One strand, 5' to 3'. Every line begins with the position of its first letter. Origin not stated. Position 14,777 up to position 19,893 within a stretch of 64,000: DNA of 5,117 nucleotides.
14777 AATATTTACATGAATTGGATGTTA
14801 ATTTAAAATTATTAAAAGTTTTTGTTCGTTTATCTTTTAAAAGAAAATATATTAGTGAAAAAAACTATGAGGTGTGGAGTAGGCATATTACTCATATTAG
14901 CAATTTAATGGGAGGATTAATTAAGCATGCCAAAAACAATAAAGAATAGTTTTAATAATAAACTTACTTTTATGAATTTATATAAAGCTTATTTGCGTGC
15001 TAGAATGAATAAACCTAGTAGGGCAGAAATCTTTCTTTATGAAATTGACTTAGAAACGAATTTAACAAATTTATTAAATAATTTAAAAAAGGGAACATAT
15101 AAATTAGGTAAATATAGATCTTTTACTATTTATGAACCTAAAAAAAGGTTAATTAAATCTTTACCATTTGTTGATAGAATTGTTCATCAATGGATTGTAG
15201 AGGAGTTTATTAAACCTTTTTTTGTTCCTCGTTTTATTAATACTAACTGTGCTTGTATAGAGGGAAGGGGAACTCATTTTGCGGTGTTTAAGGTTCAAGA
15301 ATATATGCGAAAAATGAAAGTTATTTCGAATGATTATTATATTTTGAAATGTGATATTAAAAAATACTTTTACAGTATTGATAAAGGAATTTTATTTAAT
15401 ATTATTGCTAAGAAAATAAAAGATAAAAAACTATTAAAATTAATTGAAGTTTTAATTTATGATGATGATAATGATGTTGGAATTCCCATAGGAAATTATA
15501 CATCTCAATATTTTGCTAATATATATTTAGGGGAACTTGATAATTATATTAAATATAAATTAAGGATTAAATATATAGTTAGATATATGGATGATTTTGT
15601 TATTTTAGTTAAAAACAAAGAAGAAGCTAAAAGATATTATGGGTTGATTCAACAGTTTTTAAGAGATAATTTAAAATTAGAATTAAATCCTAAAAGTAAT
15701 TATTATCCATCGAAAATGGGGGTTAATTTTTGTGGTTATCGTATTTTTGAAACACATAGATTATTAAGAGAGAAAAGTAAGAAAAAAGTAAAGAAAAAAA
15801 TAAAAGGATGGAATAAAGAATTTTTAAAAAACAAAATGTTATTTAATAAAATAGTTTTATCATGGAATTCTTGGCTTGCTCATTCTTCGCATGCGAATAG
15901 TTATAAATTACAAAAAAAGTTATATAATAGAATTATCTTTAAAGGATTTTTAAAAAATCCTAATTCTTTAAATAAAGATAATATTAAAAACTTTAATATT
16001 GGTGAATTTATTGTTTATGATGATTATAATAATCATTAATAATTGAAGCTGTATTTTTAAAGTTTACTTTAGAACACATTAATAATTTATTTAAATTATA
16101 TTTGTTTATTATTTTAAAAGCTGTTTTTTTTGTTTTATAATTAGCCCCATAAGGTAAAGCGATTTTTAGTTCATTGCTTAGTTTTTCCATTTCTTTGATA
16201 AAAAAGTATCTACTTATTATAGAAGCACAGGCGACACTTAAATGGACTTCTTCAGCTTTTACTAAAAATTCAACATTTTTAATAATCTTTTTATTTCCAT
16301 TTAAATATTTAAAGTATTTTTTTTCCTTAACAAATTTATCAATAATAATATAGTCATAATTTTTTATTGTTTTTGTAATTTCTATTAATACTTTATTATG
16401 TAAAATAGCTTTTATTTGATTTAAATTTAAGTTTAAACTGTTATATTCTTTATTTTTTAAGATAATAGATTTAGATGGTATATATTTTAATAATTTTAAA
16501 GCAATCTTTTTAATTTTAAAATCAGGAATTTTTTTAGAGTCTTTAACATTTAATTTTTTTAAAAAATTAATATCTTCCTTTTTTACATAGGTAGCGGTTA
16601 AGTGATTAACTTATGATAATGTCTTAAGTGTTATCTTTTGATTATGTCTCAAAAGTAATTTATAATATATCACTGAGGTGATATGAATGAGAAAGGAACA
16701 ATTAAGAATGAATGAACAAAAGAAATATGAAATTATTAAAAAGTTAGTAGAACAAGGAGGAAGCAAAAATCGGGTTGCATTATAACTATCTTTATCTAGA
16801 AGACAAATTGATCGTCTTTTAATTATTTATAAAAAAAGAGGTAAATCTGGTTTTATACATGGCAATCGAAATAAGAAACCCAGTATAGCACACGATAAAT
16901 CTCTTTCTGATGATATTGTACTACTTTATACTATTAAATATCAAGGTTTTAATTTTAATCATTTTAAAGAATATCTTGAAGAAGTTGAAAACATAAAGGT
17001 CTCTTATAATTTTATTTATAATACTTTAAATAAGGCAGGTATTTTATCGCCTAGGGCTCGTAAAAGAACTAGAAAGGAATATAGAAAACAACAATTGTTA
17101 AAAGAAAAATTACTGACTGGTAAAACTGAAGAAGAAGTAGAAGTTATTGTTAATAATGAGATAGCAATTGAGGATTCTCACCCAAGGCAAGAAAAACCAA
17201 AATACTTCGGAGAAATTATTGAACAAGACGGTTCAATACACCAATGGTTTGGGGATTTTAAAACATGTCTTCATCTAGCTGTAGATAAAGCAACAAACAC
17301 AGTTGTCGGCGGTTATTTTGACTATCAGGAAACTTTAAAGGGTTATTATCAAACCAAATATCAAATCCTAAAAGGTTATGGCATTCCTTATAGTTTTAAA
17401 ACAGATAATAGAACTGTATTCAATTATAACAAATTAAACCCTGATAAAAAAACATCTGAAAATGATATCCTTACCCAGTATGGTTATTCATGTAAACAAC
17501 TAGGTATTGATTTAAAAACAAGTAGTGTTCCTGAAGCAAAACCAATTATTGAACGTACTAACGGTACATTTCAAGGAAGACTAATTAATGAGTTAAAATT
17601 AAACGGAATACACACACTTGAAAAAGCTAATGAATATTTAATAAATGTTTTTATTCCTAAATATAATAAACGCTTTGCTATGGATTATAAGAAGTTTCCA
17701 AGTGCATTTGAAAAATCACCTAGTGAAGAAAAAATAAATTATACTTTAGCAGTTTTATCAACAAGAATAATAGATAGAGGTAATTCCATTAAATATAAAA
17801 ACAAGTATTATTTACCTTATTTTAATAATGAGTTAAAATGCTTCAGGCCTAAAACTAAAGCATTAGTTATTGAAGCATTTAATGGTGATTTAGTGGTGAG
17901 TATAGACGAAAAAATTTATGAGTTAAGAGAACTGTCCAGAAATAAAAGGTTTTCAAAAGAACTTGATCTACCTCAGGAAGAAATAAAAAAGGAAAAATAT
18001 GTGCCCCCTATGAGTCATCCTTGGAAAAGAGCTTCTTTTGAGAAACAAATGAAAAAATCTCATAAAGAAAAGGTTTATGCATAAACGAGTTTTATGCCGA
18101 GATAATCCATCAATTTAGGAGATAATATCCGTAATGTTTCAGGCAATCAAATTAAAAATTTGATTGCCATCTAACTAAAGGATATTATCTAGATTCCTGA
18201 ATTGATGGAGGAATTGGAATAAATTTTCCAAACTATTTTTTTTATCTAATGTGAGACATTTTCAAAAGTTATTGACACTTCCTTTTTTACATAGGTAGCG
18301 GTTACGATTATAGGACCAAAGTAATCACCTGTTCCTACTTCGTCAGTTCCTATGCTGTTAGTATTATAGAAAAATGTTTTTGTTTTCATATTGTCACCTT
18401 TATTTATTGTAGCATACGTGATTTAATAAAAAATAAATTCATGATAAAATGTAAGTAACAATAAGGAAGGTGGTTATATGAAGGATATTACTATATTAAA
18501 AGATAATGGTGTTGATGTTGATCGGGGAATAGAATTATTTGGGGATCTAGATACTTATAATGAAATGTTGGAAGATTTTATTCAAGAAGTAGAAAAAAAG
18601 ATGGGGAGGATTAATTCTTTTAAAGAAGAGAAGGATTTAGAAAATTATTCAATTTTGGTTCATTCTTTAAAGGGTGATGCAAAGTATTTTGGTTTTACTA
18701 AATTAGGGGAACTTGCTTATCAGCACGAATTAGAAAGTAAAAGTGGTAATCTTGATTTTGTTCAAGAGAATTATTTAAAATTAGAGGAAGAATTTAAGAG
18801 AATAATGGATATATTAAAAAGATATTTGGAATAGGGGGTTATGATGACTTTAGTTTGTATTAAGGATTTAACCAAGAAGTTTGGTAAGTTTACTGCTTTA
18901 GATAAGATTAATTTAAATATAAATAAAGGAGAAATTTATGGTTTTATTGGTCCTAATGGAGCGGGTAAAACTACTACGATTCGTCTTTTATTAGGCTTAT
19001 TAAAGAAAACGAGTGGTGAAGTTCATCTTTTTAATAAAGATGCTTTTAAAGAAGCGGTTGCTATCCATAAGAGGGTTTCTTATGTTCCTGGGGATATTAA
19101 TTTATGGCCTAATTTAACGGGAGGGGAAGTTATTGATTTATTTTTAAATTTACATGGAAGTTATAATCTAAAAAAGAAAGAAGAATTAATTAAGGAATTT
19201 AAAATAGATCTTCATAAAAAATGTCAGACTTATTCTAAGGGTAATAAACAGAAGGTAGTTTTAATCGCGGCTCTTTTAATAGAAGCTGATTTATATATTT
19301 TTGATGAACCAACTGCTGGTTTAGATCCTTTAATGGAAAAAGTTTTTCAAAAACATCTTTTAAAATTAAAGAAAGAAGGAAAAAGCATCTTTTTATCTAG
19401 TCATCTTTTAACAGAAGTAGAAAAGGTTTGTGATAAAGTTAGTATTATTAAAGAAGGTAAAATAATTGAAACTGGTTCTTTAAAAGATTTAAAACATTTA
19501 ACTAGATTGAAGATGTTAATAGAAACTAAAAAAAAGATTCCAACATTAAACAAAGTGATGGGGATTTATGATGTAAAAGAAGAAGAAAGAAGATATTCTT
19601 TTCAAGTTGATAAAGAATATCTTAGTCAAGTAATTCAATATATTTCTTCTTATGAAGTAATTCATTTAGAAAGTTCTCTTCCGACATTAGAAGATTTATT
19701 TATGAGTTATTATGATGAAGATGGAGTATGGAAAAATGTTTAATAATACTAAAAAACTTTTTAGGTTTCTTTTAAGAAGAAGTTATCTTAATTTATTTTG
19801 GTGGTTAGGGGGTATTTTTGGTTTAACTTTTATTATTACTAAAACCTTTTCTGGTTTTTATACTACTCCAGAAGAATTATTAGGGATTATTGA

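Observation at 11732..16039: Complete diversity-generating retroelement: VR/TR pair with adenine-specific mismatches, Avd and a DGR-type RT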

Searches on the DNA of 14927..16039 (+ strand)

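Call 51: search_rna_families(sources=[L002, L005, L006, L007, L008, L009, L010, L011, L012, L013, L014, L015, L016, L017], threshold=gathering)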
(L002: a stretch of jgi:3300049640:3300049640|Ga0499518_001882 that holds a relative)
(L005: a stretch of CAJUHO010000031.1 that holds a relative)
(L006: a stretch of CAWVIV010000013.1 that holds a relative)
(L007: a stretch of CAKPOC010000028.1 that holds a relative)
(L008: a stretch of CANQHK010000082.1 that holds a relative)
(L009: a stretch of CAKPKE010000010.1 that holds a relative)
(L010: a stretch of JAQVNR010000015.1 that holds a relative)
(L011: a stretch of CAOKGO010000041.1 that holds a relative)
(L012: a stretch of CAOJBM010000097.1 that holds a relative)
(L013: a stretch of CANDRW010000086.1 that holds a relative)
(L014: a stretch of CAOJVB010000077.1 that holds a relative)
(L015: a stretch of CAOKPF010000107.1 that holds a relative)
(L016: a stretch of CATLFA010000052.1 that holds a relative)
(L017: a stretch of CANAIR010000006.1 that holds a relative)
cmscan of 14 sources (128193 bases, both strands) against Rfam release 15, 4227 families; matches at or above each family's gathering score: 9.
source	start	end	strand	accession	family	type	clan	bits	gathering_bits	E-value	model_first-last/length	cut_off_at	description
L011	6892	7038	+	RF02921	RT-14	Gene; sRNA;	-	114.4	48.1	1.8e-15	1-144/144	no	RT-14 RNA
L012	1596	1742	+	RF02921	RT-14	Gene; sRNA;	-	114.4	48.1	1.8e-15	1-144/144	no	RT-14 RNA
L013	1790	1936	+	RF02921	RT-14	Gene; sRNA;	-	114.4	48.1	1.8e-15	1-144/144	no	RT-14 RNA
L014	3078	3224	+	RF02921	RT-14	Gene; sRNA;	-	114.4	48.1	1.8e-15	1-144/144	no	RT-14 RNA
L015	3177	3323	+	RF02921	RT-14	Gene; sRNA;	-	114.4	48.1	1.8e-15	1-144/144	no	RT-14 RNA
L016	4130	4276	+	RF02921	RT-14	Gene; sRNA;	-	113.9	48.1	2.2e-15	1-144/144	no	RT-14 RNA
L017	8133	8279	+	RF02921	RT-14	Gene; sRNA;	-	112.2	48.1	4.6e-15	1-144/144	no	RT-14 RNA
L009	14494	14564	+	RF00005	tRNA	Gene; tRNA;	CL00001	59.6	29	4.5e-10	1-71/71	no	tRNA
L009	6242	6322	-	RF00005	tRNA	Gene; tRNA;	CL00001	56.7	29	2.9e-09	1-71/71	no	tRNA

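Call 79: search_rna_families(sources=[L002, L008, L019, L098, L099, L100], threshold=evalue, max_evalue=0.01)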
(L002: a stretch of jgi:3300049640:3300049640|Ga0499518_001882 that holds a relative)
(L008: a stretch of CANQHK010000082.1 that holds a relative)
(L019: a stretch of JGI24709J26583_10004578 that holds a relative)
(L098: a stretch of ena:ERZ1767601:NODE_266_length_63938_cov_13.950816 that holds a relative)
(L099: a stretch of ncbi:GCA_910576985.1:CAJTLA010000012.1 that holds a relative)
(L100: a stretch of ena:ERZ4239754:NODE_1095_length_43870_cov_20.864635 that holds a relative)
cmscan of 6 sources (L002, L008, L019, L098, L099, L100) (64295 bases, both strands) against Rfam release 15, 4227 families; matches with E-value up to 0.01: 1.
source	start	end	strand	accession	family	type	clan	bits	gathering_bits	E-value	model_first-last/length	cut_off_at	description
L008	2429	2566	+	RF02921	RT-14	Gene; sRNA;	-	44.5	48.1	0.0082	1-144/144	no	RT-14 RNA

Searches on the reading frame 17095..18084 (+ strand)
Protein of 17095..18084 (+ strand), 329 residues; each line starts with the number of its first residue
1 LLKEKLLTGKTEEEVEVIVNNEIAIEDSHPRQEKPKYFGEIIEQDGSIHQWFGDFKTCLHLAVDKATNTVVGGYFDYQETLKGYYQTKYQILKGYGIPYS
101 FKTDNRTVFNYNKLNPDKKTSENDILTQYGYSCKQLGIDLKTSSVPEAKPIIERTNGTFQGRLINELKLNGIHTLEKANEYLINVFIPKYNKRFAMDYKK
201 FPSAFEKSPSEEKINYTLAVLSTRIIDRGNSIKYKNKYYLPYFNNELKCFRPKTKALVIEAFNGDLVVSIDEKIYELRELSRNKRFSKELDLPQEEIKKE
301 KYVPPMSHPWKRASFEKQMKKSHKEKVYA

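Call 5: search_protein_families(library=pfam, proteins=[window:17095-18084:+], max_evalue=0.01)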
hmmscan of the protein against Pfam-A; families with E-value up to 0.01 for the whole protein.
window:17095-18084:+ (329 aa): 0 families

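Call 10: search_protein_families(library=ncbifam, proteins=[window:17095-18084:+], max_evalue=0.01)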
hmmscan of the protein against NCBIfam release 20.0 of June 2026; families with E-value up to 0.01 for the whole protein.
window:17095-18084:+ (329 aa): 1 family
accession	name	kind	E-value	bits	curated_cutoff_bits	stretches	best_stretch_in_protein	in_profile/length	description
NF033594.2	transpos_ISNCY_2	equivalog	1.5e-73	248.1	250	1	26-275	114-363/368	ISNCY family transposase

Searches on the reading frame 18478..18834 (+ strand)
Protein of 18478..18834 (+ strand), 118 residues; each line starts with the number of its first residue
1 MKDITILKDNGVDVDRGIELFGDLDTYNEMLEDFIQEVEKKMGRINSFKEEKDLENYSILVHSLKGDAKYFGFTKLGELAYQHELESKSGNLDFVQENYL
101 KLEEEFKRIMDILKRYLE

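Call 13: search_protein_families(library=pfam, proteins=[window:18478-18834:+], max_evalue=0.001)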
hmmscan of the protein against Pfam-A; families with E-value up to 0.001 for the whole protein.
window:18478-18834:+ (118 aa): 1 family
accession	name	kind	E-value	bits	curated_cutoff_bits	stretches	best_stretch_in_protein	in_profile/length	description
PF01627.28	Hpt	-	1.9e-10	41.2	24.6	1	29-108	1-80/84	Hpt domain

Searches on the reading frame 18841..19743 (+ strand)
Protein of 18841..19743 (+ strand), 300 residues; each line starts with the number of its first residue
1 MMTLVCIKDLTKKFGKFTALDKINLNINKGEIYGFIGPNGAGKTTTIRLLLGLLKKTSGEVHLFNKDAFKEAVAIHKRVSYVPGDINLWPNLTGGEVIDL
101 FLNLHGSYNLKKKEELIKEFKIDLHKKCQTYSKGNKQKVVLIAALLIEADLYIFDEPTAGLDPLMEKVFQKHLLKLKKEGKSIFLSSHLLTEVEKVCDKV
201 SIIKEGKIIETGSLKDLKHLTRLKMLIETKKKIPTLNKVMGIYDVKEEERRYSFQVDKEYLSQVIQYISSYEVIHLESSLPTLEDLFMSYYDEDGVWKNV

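Call 13: search_protein_families(library=pfam, proteins=[window:18841-19743:+], max_evalue=0.001)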
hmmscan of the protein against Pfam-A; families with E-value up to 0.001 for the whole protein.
window:18841-19743:+ (300 aa): 4 families
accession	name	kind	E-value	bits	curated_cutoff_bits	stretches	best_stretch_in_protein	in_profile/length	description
PF00005.33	ABC_tran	-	8.6e-28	98.1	25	1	20-159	1-137/137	ABC transporter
PF13304.12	AAA_21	-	1.8e-11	45.1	27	1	131-190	238-300/304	AAA domain, putative AbiEii toxin, Type IV TA system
PF13732.12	DrrA1-3_C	-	2.9e-09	37.9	27.4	1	212-290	1-80/81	ATP-binding protein DrrA1-3-like, C-terminal domain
PF13175.12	AAA_15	-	0.00066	19.8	32.1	0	20-262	14-177/374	AAA ATPase domain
